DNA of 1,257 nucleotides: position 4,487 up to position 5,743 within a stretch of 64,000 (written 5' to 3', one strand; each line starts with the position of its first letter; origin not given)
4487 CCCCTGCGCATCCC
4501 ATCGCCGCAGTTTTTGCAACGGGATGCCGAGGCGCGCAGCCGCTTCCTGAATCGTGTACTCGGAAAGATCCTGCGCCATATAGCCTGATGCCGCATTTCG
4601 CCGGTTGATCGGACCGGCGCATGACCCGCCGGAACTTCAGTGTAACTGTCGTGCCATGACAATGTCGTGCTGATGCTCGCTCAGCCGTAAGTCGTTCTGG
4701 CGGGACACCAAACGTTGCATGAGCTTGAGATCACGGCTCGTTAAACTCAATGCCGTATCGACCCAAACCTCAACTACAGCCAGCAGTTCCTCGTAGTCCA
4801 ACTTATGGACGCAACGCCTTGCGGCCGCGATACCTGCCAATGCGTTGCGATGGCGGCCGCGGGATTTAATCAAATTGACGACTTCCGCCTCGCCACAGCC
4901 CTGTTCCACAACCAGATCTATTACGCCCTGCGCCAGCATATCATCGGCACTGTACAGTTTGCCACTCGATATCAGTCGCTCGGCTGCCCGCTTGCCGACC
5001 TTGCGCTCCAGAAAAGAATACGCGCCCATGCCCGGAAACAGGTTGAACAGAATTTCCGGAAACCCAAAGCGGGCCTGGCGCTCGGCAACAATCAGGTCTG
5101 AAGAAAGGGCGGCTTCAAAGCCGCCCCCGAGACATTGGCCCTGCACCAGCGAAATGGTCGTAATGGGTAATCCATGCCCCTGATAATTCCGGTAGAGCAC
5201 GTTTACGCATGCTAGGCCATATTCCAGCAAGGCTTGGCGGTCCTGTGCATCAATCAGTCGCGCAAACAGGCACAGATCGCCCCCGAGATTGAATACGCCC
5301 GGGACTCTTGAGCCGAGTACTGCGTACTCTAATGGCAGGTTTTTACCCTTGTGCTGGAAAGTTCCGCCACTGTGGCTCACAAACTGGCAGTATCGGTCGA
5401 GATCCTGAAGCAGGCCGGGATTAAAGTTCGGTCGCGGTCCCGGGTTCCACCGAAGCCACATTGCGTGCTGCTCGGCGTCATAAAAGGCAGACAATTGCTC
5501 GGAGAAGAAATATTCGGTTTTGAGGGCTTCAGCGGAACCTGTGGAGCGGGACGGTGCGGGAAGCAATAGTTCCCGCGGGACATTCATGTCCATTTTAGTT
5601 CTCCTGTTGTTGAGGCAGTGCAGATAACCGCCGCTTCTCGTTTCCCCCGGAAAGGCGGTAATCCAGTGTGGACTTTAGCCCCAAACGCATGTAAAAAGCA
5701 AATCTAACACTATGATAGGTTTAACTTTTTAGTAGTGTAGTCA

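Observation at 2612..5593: RpfF-like DSF synthase in an apparent operon with an RpfR-like PAS-GGDEF-EAL protein that carries a DNA-binding domain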

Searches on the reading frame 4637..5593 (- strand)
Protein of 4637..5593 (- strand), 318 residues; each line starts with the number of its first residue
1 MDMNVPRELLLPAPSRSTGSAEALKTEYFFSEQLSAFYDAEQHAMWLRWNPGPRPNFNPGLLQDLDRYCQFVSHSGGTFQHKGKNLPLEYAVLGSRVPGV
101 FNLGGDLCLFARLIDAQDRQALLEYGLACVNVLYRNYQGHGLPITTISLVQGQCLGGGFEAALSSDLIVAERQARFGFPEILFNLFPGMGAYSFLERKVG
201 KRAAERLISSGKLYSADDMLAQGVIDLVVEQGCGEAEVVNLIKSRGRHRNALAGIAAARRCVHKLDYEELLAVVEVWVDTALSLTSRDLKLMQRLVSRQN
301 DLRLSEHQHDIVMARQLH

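Call 3: search_protein_families(library=pfam, proteins=[window:4637-5593:-], max_evalue=0.01)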
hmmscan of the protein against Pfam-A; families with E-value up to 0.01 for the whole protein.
window:4637-5593:- (318 aa): 2 families
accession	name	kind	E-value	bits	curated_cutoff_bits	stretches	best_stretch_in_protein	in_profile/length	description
PF00378.25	ECH_1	-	1.9e-22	80.3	27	1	91-232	44-177/251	Enoyl-CoA hydratase/isomerase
PF16113.10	ECH_2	-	7e-11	42.6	27.2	1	98-253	46-196/335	Enoyl-CoA hydratase/isomerase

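Call 4: search_protein_families(library=ncbifam, proteins=[window:4637-5593:-], max_evalue=0.01)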
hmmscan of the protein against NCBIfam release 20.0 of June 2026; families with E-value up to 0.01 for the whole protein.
window:4637-5593:- (318 aa): 70 families (the best 25 are shown)
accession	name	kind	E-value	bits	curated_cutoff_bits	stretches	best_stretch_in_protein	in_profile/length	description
NF006452.0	PRK08788.1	equivalog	1.2e-102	343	177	1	27-305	13-286/291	crotonase/enoyl-CoA hydratase family protein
NF053515.1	SgnlFctrSynRpfF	equivalog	1.3e-62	211.5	550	1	54-300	41-281/288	diffusible signal factor synthase RpfF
NF008727.0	PRK11730.1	equivalog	7.7e-20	70.8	870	1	100-243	63-202/717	fatty acid oxidation complex subunit alpha FadB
NF051848.1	EnCoAHydtEchA19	equivalog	1.6e-18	67.2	400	1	139-241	91-193/258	enoyl-CoA hydratase EchA19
TIGR02437.1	FadB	equivalog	7.3e-18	64.3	933.55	1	99-243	62-202/714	fatty acid oxidation complex subunit alpha FadB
NF006007.0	PRK08138.1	subfamily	4e-17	62.4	355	1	146-243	101-198/261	enoyl-CoA hydratase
NF007239.0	PRK09674.1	equivalog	3.9e-16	59.3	371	1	147-248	98-199/257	2,3-dehydroadipyl-CoA hydratase PaaF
NF006566.0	PRK09076.1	subfamily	1.1e-15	57.9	286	1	94-245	55-199/260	enoyl-CoA hydratase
NF006100.0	PRK08252.1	subfamily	1.8e-15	57.3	282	1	147-264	95-210/254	crotonase/enoyl-CoA hydratase family protein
NF005804.0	PRK07659.1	equivalog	1.9e-15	57.1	311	1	100-275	61-227/260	enoyl-CoA hydratase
NF042430.2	EnCoAhydt_DpgD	equivalog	2.2e-15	56.8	400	1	92-242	46-194/258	enoyl-CoA-hydratase DpgD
NF046063.1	oxepin_alt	equivalog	7.7e-15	55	300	1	99-254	55-207/254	oxepin-CoA hydrolase, alternative type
NF008363.0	PRK11154.1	equivalog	1.3e-14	53.3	869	1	85-245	49-205/708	fatty acid oxidation complex subunit alpha FadJ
NF004475.0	PRK05809.1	subfamily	2e-14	53.7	394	1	146-233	100-187/260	short-chain-enoyl-CoA hydratase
NF004517.0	PRK05862.1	equivalog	5e-14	52.4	396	1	146-230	97-181/257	enoyl-CoA hydratase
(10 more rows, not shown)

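Call 5: search_solved_structures(query=window:4637-5593:-, max_evalue=0.00001, show_alignments=3)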
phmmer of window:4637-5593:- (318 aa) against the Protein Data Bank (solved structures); distinct sequences matched with E-value up to 0.00001: 112 (the best 60 are shown).
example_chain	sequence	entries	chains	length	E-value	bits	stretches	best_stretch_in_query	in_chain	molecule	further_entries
3m6m_A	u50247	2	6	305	3.4e-51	177.3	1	47-300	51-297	RpfF protein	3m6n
6dgn_A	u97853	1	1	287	8.6e-51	176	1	32-301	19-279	RpfF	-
5fus_A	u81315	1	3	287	4.5e-50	173.6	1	32-301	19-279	Putative enoyl CoA hydratase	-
7zq7_A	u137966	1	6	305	2e-49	171.5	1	89-299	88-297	Crotonase/enoyl-CoA hydratase family protein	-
5wyb_B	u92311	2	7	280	1.5e-13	53.7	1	88-237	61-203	Probable enoyl-CoA hydratase/isomerase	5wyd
1hzd_A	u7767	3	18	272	2e-13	53.3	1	91-233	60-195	AU-BINDING PROTEIN/ENOYL-COA HYDRATASE | Methylglutaconyl-CoA hydratase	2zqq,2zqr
3r0o_A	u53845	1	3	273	2.2e-13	53.1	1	135-269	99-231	Carnitinyl-CoA dehydratase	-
8bnu_C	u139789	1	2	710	3.6e-13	52.4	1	70-242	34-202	Fatty acid oxidation complex subunit alpha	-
8bnr_C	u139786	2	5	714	3.7e-13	52.4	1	70-242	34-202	Fatty acid oxidation complex subunit alpha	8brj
6ysv_A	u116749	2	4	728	3.8e-13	52.3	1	70-242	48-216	Fatty acid oxidation complex subunit alpha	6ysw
3r9t_A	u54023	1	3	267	3.8e-13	52.3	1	135-266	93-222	EchA1_1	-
3r9s_A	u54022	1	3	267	3.8e-13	52.3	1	135-266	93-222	Carnitinyl-CoA dehydratase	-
2pbp_A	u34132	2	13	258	5e-13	52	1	146-233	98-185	Enoyl-CoA hydratase subunit I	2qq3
1wdk_A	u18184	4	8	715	6.8e-13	51.5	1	95-243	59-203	Fatty oxidation complex alpha subunit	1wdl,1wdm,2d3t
4fzw_A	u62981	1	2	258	8.1e-13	51.3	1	138-260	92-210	2,3-dehydroadipyl-CoA hydratase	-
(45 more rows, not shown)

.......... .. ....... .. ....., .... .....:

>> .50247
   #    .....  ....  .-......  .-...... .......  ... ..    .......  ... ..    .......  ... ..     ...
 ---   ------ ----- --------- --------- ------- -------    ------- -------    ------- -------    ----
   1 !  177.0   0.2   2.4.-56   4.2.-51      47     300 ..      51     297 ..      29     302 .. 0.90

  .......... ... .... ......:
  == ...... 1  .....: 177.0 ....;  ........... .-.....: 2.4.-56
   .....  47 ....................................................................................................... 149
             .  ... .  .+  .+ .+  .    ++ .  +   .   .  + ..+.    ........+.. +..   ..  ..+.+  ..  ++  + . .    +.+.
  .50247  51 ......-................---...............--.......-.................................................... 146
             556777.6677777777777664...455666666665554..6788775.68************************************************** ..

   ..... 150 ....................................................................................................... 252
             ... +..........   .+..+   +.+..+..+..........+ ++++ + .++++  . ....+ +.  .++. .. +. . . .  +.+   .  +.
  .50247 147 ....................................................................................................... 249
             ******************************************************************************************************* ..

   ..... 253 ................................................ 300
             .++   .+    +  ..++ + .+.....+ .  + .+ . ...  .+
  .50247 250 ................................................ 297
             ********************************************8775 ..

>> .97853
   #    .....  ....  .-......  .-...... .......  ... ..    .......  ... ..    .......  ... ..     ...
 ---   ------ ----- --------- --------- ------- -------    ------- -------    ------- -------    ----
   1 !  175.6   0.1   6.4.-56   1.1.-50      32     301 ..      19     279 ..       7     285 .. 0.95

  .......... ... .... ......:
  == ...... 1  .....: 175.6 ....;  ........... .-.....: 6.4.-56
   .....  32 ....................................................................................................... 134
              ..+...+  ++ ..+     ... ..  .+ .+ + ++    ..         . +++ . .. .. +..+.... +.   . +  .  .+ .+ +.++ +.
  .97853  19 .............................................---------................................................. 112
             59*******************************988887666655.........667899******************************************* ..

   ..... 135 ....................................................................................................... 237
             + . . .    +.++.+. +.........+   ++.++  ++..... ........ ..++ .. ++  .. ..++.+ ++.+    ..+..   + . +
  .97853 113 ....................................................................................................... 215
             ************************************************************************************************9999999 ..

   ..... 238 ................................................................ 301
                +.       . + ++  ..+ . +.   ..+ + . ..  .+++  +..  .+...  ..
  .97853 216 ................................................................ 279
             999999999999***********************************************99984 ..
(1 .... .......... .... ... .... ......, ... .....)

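Call 9: find_related_loci(query=window:4637-5593:-, collection=genome_contigs, flank=7000)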
Query window:4637-5593:- (318 aa) in genome_contigs; peptide patterns used: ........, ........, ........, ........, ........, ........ (x = any residue, [..] = any of these).
600 stretches matched a pattern (row limit reached: there are more); 582 encode a relative of the query (tblastn E <= 1e-3); the best 80 are kept; 80 distinct loci.
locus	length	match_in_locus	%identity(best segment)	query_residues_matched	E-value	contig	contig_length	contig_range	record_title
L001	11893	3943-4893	79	1-318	2e-170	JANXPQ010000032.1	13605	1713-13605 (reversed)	MAG: Betaproteobacteria bacterium isolate GL140_3_concoct_254_sub GL140_3_k141_131435, whole genome shotgun sequence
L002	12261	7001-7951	78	1-318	7e-167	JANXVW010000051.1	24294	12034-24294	MAG: Betaproteobacteria bacterium isolate GL140_1_metabat_206_sub GL140_1_k141_173992, whole genome shotgun sequence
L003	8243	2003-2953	72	1-318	6e-157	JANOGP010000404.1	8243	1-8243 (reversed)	MAG: Betaproteobacteria bacterium isolate SOY_64_metabat_149_sub SOY_64_k141_3276333, whole genome shotgun sequence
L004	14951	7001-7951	72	1-318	2e-156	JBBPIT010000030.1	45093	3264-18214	MAG: Pseudomonadota bacterium isolate BPF1-28-30_bin_3 NODE_120_length_45093_cov_18.819175, whole genome shotgun sequenc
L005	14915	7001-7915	75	1-302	4e-155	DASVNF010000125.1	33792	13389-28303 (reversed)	MAG TPA_asm: Burkholderiales bacterium isolate SMAG_U3119 k141_215559, whole genome shotgun sequence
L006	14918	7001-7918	74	1-308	1e-153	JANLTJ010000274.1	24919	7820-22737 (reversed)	MAG: Betaproteobacteria bacterium isolate OTE_25_metabat_186 OTE_25_k141_3464699, whole genome shotgun sequence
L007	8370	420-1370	71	1-318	1e-152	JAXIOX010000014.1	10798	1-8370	MAG: Burkholderiales bacterium isolate Fractures_MAG_04 c_000000047902, whole genome shotgun sequence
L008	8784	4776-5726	71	1-318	1e-149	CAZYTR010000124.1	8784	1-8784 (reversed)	MAG TPA_asm: uncultured Alcaligenaceae bacterium isolate binchicken_co165_118 genome assembly, contig: k141_2416342, who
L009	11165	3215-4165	78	1-318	6e-156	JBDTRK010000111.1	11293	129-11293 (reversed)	MAG: Betaproteobacteria bacterium isolate cluster3_bin.244 NODE_25491_length_11293_cov_8.283057, whole genome shotgun se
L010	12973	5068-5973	69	1-302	2e-141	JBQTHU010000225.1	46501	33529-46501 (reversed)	MAG: Betaproteobacteria bacterium isolate SAR289 c_000000024155, whole genome shotgun sequence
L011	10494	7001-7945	67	1-301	3e-140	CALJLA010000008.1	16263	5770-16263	MAG TPA_asm: uncultured proteobacterium isolate SRR7515930_bin.63_CONCOCT_v1.1_MAG genome assembly, contig: ERZ869936.15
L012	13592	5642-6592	71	1-318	3e-155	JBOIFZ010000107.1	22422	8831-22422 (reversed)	MAG: Burkholderiales bacterium isolate H1-B1_metabat2.bin.59_sub k127_424095, whole genome shotgun sequence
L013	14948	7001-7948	61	1-318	1e-127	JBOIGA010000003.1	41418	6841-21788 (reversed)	MAG: Burkholderiales bacterium isolate SD8061_metabat2.bin.3 NODE_103_length_41418_cov_1.164975, whole genome shotgun se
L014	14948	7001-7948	62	1-318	3e-127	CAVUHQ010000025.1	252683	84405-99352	MAG: uncultured beta proteobacterium isolate MFD02242.bin.2.259 genome assembly, contig: contig_5131, whole genome shotg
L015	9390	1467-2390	67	1-309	2e-125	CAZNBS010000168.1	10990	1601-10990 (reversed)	MAG TPA_asm: uncultured Burkholderiales bacterium isolate SRP239054_co1_57 genome assembly, contig: NODE_4636_length_109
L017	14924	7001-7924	59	1-309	2e-122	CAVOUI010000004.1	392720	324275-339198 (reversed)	MAG: uncultured beta proteobacterium isolate MFD10007.bin.2.149 genome assembly, contig: contig_11713, whole genome shot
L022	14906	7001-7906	61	1-303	6e-118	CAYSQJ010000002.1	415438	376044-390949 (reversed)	MAG TPA_asm: uncultured Bordetella sp. isolate SRP329715_co2_8 genome assembly, contig: NODE_18_length_415438_cov_58.093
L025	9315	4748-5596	62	27-309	4e-117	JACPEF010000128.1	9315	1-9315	MAG: Betaproteobacteria bacterium isolate NC_groundwater_328_Ag_B-0.1um_65_11 GD18-4_B1_scaffold_633618, whole genome sh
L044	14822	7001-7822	50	27-300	2e-83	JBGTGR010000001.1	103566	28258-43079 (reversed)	MAG: Elainellales cyanobacterium isolate JTS-RE22 k141_533539, whole genome shotgun sequence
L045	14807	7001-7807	50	32-300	2e-83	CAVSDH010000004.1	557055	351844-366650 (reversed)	MAG: uncultured beta proteobacterium isolate MFD02134.bin.1.199 genome assembly, contig: contig_13321, whole genome shot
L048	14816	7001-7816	50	30-303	7e-82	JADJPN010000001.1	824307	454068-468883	MAG: Hyphomicrobiales bacterium isolate Fred_18-Q3-R57-64_BATAC.466 tig00003471-10-8261970, whole genome shotgun sequenc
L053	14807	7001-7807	48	25-300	5e-80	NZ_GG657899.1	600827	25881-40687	Methylophaga thiooxydans DMS010 scf_1104571000284, whole genome shotgun sequence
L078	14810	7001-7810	47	33-302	7e-77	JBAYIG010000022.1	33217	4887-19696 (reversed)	MAG: Sideroxydans sp. isolate SO_2016_GW1_22 scaffold02409_OW334_2016, whole genome shotgun sequence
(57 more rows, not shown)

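Call 43: search_protein_families(library=pfam, proteins=[L053:7831-10497:-, L053:10376-11509:-, L078:7861-10512:-, L078:10350-11462:-, L048:10425-12569:-, L045:7872-10112:-, L017:7953-8741:+, L025:5646-7295:+, L044:8056-9513:-], max_evalue=0.0001)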
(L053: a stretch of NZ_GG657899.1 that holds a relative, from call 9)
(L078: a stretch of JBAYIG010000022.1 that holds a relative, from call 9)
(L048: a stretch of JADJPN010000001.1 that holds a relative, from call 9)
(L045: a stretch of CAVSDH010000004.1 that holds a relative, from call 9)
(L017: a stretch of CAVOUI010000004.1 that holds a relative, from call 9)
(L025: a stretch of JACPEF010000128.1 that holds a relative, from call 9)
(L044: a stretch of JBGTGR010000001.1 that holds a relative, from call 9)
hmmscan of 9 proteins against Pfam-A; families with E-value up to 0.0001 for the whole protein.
L053:7831-10497:- (888 aa): 4 families
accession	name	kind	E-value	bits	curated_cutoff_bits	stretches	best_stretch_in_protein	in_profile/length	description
PF02518.31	HATPase_c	-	5.6e-30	104.5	26.4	1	357-471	1-110/111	Histidine kinase-, DNA gyrase B-, and HSP90-like ATPase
PF00072.30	Response_reg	-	8.7e-25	87.5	30.2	1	630-743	1-110/111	Response regulator receiver domain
PF00512.31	HisKA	-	9.2e-23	80.5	26.9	1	245-310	1-66/66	His Kinase A (phospho-acceptor) domain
PF01627.28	Hpt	-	4.9e-05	23.9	24.6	1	789-863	2-76/84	Hpt domain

L053:10376-11509:- (377 aa): 3 families
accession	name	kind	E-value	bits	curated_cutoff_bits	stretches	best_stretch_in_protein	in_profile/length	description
PF13487.12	HD_5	-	8e-36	123.8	27.2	1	197-355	11-169/170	HD domain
PF00072.30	Response_reg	-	6.7e-26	91.1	30.2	1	34-143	1-106/111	Response regulator receiver domain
PF01966.28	HD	-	2.8e-21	76.4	22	1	201-324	2-115/116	HD domain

L078:7861-10512:- (883 aa): 4 families
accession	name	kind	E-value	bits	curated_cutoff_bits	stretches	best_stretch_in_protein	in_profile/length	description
PF02518.31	HATPase_c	-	9.9e-27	94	26.4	1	348-463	1-110/111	Histidine kinase-, DNA gyrase B-, and HSP90-like ATPase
PF00072.30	Response_reg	-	1.8e-26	92.9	30.2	1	625-737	1-110/111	Response regulator receiver domain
PF00512.31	HisKA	-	1.6e-21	76.5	26.9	1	236-301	1-66/66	His Kinase A (phospho-acceptor) domain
PF01627.28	Hpt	-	6.8e-11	42.7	24.6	1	792-843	6-57/84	Hpt domain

L078:10350-11462:- (370 aa): 3 families
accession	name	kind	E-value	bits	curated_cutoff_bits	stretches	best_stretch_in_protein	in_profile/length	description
PF13487.12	HD_5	-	6.7e-38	130.5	27.2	1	183-338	13-169/170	HD domain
PF00072.30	Response_reg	-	2.4e-22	79.6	30.2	1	18-127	1-106/111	Response regulator receiver domain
PF01966.28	HD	-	9.3e-21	74.7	22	1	185-307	2-115/116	HD domain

L048:10425-12569:- (714 aa): 4 families
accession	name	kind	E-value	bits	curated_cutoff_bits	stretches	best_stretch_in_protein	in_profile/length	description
PF00563.25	EAL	-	1.2e-73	247.9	31.3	1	461-694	3-236/236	EAL domain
PF00990.26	GGDEF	-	1.5e-51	174.8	23.8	1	283-439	1-160/161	Diguanylate cyclase, GGDEF domain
PF00072.30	Response_reg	-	1.1e-23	84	30.2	1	4-116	1-109/111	Response regulator receiver domain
PF08448.16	PAS_4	-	2.7e-15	57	23.1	1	164-274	2-110/110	PAS fold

L045:7872-10112:- (746 aa): 4 families
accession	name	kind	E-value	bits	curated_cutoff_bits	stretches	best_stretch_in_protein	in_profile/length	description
PF02518.31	HATPase_c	-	5.2e-29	101.4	26.4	1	326-440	1-109/111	Histidine kinase-, DNA gyrase B-, and HSP90-like ATPase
PF00512.31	HisKA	-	8.6e-21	74.2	26.9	1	214-279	1-66/66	His Kinase A (phospho-acceptor) domain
PF00072.30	Response_reg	-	7.2e-19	68.4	30.2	1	483-594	1-111/111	Response regulator receiver domain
PF01627.28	Hpt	-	5.3e-12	46.2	24.6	1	649-733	2-82/84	Hpt domain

L017:7953-8741:+ (262 aa): 0 families

L025:5646-7295:+ (549 aa): 0 families

L044:8056-9513:- (485 aa): 1 family
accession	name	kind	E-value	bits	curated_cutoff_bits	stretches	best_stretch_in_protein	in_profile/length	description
PF03055.21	RPE65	-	8.9e-124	414.5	27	1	13-471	4-468/469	Retinal pigment epithelial membrane protein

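Call 71: search_protein_families(library=ncbifam, proteins=[L078:6953-7855:+, L053:6938-7834:+, L022:7001-7927:+], max_evalue=1e-30)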
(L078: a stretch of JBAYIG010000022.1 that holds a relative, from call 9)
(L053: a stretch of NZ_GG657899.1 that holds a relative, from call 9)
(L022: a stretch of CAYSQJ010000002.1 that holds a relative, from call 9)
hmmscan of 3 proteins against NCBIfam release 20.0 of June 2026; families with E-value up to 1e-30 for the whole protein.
L078:6953-7855:+ (300 aa): 2 families
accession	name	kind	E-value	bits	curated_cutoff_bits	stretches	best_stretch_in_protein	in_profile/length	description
NF006452.0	PRK08788.1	equivalog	8.9e-111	369.7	177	1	4-286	8-283/291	crotonase/enoyl-CoA hydratase family protein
NF053515.1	SgnlFctrSynRpfF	equivalog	2.4e-66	223.8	550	1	36-285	39-282/288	diffusible signal factor synthase RpfF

L053:6938-7834:+ (298 aa): 2 families
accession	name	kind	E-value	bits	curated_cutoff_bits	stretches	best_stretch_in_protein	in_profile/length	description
NF006452.0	PRK08788.1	equivalog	7.1e-111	370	177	1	16-296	8-287/291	crotonase/enoyl-CoA hydratase family protein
NF053515.1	SgnlFctrSynRpfF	equivalog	6.1e-72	242.2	550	1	38-293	26-284/288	diffusible signal factor synthase RpfF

L022:7001-7927:+ (308 aa): 2 families
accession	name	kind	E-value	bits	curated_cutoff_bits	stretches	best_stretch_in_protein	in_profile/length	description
NF006452.0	PRK08788.1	equivalog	3.2e-107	358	177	1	29-302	16-284/291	crotonase/enoyl-CoA hydratase family protein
NF053515.1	SgnlFctrSynRpfF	equivalog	6e-62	209.4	550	1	51-303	39-285/288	diffusible signal factor synthase RpfF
